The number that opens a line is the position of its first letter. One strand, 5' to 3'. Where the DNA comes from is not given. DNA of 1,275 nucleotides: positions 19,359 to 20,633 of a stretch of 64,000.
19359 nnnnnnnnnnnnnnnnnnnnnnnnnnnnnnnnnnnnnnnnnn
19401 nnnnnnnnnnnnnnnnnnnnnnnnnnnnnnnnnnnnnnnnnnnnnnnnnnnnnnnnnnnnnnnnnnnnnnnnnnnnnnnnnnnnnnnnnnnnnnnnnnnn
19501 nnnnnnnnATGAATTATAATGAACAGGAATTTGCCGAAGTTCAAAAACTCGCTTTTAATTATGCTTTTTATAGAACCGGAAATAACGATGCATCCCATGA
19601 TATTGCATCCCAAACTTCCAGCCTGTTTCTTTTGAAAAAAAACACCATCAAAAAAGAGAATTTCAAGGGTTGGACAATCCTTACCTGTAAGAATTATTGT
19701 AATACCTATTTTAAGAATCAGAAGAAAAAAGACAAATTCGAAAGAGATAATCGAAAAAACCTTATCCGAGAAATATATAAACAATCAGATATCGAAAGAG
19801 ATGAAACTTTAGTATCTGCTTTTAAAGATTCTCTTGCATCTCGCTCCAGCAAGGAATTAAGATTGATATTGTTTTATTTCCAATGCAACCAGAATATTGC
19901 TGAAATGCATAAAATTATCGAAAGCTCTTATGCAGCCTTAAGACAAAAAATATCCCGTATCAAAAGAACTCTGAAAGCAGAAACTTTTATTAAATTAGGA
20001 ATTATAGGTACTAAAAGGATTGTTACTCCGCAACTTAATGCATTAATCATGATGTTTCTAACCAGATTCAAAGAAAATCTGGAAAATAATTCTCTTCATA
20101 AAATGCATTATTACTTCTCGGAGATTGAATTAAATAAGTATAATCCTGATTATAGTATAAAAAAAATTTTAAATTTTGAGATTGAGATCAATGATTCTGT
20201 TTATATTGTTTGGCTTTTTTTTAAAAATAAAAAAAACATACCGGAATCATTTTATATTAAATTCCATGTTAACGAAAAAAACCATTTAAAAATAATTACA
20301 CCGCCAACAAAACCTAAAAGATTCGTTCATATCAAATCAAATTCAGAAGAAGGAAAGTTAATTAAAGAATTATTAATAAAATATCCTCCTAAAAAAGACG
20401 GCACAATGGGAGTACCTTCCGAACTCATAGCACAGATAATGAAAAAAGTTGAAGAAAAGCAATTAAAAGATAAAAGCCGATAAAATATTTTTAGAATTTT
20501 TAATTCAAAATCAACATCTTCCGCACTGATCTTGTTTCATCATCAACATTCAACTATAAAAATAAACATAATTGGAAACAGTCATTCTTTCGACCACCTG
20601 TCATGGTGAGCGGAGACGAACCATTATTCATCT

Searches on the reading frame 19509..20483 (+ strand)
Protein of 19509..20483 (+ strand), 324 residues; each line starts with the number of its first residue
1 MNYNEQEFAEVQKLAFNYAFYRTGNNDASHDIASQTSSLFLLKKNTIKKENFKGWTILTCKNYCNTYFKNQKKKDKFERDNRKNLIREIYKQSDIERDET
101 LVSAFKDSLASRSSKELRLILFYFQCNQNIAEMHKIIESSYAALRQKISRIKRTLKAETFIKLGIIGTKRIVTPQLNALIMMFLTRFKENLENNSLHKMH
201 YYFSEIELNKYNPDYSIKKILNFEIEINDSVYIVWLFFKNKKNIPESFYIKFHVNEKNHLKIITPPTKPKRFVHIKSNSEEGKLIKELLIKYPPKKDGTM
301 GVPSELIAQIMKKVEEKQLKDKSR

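Call 4: search_protein_families(library=pfam, proteins=[window:19509-20483:+], max_evalue=1)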
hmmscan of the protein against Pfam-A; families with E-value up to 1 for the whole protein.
window:19509-20483:+ (324 aa): 4 families
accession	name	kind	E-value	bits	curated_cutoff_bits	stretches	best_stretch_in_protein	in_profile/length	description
PF09862.15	DUF2089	-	0.0022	18.1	33.4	1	115-157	4-46/47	Domain of unknown function (DUF2089)-HTH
PF04542.20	Sigma70_r2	-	0.19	12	24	1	10-73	4-70/71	Sigma-70 region 2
PF20306.3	Sp-DndD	-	0.42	11.2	27.2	1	283-321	4-34/51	Small protein found in certain Dnd DNA modification systems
PF16087.11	DUF4817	-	0.94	9.6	22.6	0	119-136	8-25/55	Helix-turn-helix domain (DUF4817)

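Call 19: find_related_loci(query=A2, collection=genome_contigs, flank=4000)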
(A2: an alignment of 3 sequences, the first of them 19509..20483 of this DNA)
Query A2 (324 aa) in genome_contigs; peptide patterns used: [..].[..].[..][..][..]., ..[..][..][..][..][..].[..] (x = any residue, [..] = any of these).
456 stretches matched a pattern, but none encodes a relative of the query by tblastn (E <= 1e-3).

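Call 20: find_homologous_proteins(query=window:19509-20483:+, max_evalue=0.001)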
Query window:19509-20483:+ (324 aa): 81 proteins with E <= 0.001 among 1534 candidates.
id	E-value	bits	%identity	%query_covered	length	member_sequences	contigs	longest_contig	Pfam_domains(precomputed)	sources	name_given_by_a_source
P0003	2.4e-166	570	81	98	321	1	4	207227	-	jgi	-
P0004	6.8e-153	526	74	98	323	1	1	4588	-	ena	-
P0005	5.5e-152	523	100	75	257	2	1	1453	-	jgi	-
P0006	7.1e-152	523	74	99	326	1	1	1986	-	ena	-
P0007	2.2e-102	360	56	99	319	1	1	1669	-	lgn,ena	-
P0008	2.8e-101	357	54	99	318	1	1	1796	-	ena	-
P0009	5.8e-101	356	55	98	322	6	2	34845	PF09862.16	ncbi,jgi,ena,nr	ncbi:MAG: sigma-70 family RNA polymerase sigma factor [Candidatus Cloacimonetes bacterium]|jgi:RNA p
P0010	3.0e-100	353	54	97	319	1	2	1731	-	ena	-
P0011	5.4e-100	352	55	98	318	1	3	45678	-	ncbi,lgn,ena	-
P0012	9.7e-99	348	55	99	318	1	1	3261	-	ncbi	-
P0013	3.3e-98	347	51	97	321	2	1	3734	-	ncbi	-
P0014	3.8e-98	346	53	99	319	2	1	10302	-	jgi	jgi:hypothetical protein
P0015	1.3e-97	345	54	99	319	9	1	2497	PF09862.16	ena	-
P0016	2.4e-97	344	54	98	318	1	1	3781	-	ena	-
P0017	2.8e-97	344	51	97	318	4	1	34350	-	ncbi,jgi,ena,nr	ncbi:MAG: hypothetical protein DRZ79_00135 [Candidatus Cloacimonadota bacterium]|nr:MAG: hypothetica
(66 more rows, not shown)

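Call 21: find_encoding_contigs(protein=P0003, flank=4000, max_places=4)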
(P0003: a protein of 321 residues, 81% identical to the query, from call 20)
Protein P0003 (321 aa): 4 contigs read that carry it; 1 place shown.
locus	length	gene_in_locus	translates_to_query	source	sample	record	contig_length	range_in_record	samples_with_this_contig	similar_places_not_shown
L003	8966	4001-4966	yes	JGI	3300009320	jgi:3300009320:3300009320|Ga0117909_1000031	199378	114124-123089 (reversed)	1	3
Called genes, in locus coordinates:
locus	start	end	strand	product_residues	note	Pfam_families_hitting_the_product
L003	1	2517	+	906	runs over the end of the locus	PF01326:PPDK_N, PF00391:PEP-utilizers, PF02896:PEP-utilizers_C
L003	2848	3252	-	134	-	PF00072:Response_reg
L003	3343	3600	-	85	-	-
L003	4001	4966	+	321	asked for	-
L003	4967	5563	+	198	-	PF00571:CBS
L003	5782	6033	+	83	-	-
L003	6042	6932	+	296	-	PF01476:LysM (faint)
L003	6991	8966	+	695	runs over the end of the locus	PF07697:7TMR-HDED, PF07698:7TM-7TMR_HD, PF01966:HD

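Call 22: find_encoding_contigs(protein=P0004, flank=4000, max_places=3)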
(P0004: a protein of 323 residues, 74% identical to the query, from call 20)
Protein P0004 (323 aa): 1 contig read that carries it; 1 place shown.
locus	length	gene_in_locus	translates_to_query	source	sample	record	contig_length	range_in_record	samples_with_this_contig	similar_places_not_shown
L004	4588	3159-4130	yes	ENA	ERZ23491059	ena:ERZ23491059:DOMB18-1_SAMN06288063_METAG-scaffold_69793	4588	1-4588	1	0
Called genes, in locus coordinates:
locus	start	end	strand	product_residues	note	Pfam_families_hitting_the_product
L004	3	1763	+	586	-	?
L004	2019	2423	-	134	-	PF00072:Response_reg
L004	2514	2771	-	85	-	-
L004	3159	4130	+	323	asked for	-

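Call 23: find_encoding_contigs(protein=P0009, flank=4000, max_places=3)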
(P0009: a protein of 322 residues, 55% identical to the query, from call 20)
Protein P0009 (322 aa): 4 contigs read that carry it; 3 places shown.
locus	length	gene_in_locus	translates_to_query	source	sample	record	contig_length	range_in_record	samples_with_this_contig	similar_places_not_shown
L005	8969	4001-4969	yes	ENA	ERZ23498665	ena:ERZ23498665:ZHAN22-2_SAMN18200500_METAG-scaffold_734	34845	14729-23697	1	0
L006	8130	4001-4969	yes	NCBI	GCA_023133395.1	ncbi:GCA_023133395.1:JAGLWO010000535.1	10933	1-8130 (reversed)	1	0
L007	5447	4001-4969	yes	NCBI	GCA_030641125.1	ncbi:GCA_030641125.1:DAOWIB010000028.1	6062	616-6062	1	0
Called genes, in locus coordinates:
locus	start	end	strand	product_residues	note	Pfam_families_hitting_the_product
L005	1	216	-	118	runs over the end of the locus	PF13585:CHU_C (weak), PF18962:Por_Secre_tail, PF13860:FlgD_ig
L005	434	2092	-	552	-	-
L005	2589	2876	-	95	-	-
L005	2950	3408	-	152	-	PF00072:Response_reg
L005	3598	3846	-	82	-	-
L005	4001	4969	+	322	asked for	PF09862:DUF2089 (weak)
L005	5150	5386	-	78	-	PF00313:CSD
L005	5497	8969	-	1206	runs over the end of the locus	PF01364:Peptidase_C25, PF13517:FG-GAP_3 (faint), PF25292:Beta-prop_CGLA (weak), PF13570:Beta-prop_ACSF4, PF13860:FlgD_ig, PF18962:Por_Secre_tail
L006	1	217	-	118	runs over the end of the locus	PF13585:CHU_C (weak), PF18962:Por_Secre_tail, PF13860:FlgD_ig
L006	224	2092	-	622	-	-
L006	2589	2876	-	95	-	-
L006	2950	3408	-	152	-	PF00072:Response_reg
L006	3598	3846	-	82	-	-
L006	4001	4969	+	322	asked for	PF09862:DUF2089 (weak)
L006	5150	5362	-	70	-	PF00313:CSD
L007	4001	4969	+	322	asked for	PF09862:DUF2089 (weak)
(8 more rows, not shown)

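Call 28: find_related_loci(query=A3, collection=genome_contigs, flank=3500)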
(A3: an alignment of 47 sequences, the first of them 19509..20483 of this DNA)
Query A3 (324 aa) in genome_contigs; peptide patterns used: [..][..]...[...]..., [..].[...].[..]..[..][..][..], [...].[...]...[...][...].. (x = any residue, [..] = any of these).
210 stretches matched a pattern; 31 encode a relative of the query (tblastn E <= 1e-3); 31 distinct loci.
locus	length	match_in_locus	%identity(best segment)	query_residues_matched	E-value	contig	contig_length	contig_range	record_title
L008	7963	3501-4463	55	1-320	8e-112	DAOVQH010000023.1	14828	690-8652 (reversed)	MAG TPA_asm: Candidatus Cloacimonadota bacterium isolate CSMAG_1570 CSMAG_1570_k141_1036212_length_14828_cov_40.4940, wh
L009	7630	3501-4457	55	1-318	5e-110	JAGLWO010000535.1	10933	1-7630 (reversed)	MAG: Candidatus Cloacimonadota bacterium isolate RS_12_26 ZL285.bin.26.fa_535, whole genome shotgun sequence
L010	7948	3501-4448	55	1-318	6e-109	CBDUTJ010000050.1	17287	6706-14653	MAG TPA_asm: uncultured bacterium isolate SRR22302360_binner13_Refined_49 genome assembly, contig: ERZ25073602.870, whol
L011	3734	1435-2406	51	1-324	1e-108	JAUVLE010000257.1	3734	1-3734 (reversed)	MAG: Candidatus Cloacimonadota bacterium isolate CSMAG_498 CSMAG_498_k141_881368_length_3734_cov_10.0000, whole genome s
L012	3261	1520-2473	55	1-320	3e-109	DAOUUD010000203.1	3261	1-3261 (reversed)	MAG TPA_asm: Candidatus Cloacimonadota bacterium isolate CSMAG_814 CSMAG_814_k141_653219_length_3261_cov_8.0000, whole g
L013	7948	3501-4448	52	1-318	3e-101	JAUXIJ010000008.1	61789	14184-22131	MAG: Candidatus Cloacimonadota bacterium isolate CSMAG_2978 CSMAG_2978_k119_580785_length_61789_cov_9.9971, whole genome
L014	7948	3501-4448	48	1-318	7e-93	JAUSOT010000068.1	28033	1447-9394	MAG: Candidatus Cloacimonadales bacterium isolate E21_maxbin.083 E21_k141_248896, whole genome shotgun sequence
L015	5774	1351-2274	45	7-314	2e-86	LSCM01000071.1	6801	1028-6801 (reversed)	Cloacimonetes bacterium TCS62 contig71, whole genome shotgun sequence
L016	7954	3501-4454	43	1-318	1e-85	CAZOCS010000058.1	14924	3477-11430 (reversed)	MAG TPA_asm: uncultured Candidatus Cloacimonadota bacterium isolate SRP167671_co2_64 genome assembly, contig: NODE_5279_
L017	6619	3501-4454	43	1-318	5e-85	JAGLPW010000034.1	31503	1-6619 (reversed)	MAG: Candidatus Cloacimonadota bacterium isolate RS_8_23 ROV157_8.bin.23.fa_34, whole genome shotgun sequence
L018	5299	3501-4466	42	1-322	6e-84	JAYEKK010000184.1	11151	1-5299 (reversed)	MAG: Candidatus Cloacimonadota bacterium isolate MAG139 MAG139_184, whole genome shotgun sequence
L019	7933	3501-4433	44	1-312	4e-84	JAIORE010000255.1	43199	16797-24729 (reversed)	MAG: Candidatus Cloacimonadota bacterium isolate SMBSF10 20072_Bin_3_contigs_1_c_000000000093, whole genome shotgun sequ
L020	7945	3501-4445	44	1-315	2e-82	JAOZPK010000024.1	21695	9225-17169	MAG: Candidatus Cloacimonadota bacterium isolate GMC4.metabat2.199_sub GMC4_2187_length_21695_cov_20.361368, whole genom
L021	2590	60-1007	43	1-316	2e-84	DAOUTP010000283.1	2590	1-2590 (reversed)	MAG TPA_asm: Candidatus Cloacimonadota bacterium isolate CSMAG_800 CSMAG_800_k141_250309_length_2590_cov_11.0400, whole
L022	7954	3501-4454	41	1-318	6e-81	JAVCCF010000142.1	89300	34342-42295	MAG: Candidatus Tenebribacter burtonii isolate MAG_3300035698_1346 Ga0374944_107359, whole genome shotgun sequence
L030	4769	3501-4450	44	1-317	2e-69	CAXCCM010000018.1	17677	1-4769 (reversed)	MAG TPA_asm: uncultured bacterium isolate SRR3724644_metabat2_40 genome assembly, contig: ERZ4200978.1087, whole genome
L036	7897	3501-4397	40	10-305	3e-59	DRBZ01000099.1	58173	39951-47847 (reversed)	MAG TPA_asm: Candidatus Cloacimonadota bacterium isolate HyVt-24 Ga0136651_10000032, whole genome shotgun sequence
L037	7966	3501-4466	47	1-322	7e-91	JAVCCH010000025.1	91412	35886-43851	MAG: Candidatus Tenebribacter davisii isolate MAG_3300035698_1468 Ga0374944_142094, whole genome shotgun sequence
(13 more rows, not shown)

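Call 63: search_protein_families(library=ncbifam, proteins=[window:19509-20483:+], max_evalue=0.1)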
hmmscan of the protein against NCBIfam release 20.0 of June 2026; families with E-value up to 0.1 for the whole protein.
window:19509-20483:+ (324 aa): 5 families
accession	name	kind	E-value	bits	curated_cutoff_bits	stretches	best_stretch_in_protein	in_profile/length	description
TIGR02952.1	Sig70_famx2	equivalog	8.2e-09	35.6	206.45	1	13-155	22-166/170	ECF subfamily RNA polymerase sigma factor, BldN family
TIGR02989.1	Sig-70_gvs1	subfamily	1.3e-07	31.7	124.55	1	11-156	10-155/158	RNA polymerase sigma-70 factor, Rhodopirellula/Verrucomicrobium family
NF058625.1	sigma_PG0214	equivalog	1.7e-06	27.8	130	1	5-158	7-160/170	GFO_1088 family ECF-type sigma factor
TIGR02985.1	Sig70_bacteroi1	subfamily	0.0019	18.4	126.4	1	7-136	6-142/162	RNA polymerase sigma-70 factor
TIGR02937.1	sigma70-ECF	superfamily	0.0024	17.5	42.9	1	8-157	7-163/165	sigma-70 family RNA polymerase sigma factor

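Call 87: search_solved_structures(query=A3, max_evalue=1)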
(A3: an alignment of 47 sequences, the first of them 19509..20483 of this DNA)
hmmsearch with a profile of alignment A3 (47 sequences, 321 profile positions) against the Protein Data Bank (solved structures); distinct sequences matched with E-value up to 1: 5.
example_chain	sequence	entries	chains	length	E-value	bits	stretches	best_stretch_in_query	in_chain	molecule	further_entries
6dxo_A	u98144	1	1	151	0.037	16.5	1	9-73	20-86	RNA polymerase ECF-subfamily sigma factor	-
1o70_A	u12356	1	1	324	0.11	14.9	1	177-200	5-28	FASCICLIN I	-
9on3_B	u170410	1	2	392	0.18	14.2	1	60-117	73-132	Saglin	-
8etq_A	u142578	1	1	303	0.24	13.8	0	79-150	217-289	k-cTRP5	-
5zx2_F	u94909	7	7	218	0.54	12.6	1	16-121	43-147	ECF RNA polymerase sigma factor SigH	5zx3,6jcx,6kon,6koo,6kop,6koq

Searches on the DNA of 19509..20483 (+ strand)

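Call 82: search_rna_families(sources=[L005, L011, L012, L014, L016, L018, L022, L037], threshold=gathering)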
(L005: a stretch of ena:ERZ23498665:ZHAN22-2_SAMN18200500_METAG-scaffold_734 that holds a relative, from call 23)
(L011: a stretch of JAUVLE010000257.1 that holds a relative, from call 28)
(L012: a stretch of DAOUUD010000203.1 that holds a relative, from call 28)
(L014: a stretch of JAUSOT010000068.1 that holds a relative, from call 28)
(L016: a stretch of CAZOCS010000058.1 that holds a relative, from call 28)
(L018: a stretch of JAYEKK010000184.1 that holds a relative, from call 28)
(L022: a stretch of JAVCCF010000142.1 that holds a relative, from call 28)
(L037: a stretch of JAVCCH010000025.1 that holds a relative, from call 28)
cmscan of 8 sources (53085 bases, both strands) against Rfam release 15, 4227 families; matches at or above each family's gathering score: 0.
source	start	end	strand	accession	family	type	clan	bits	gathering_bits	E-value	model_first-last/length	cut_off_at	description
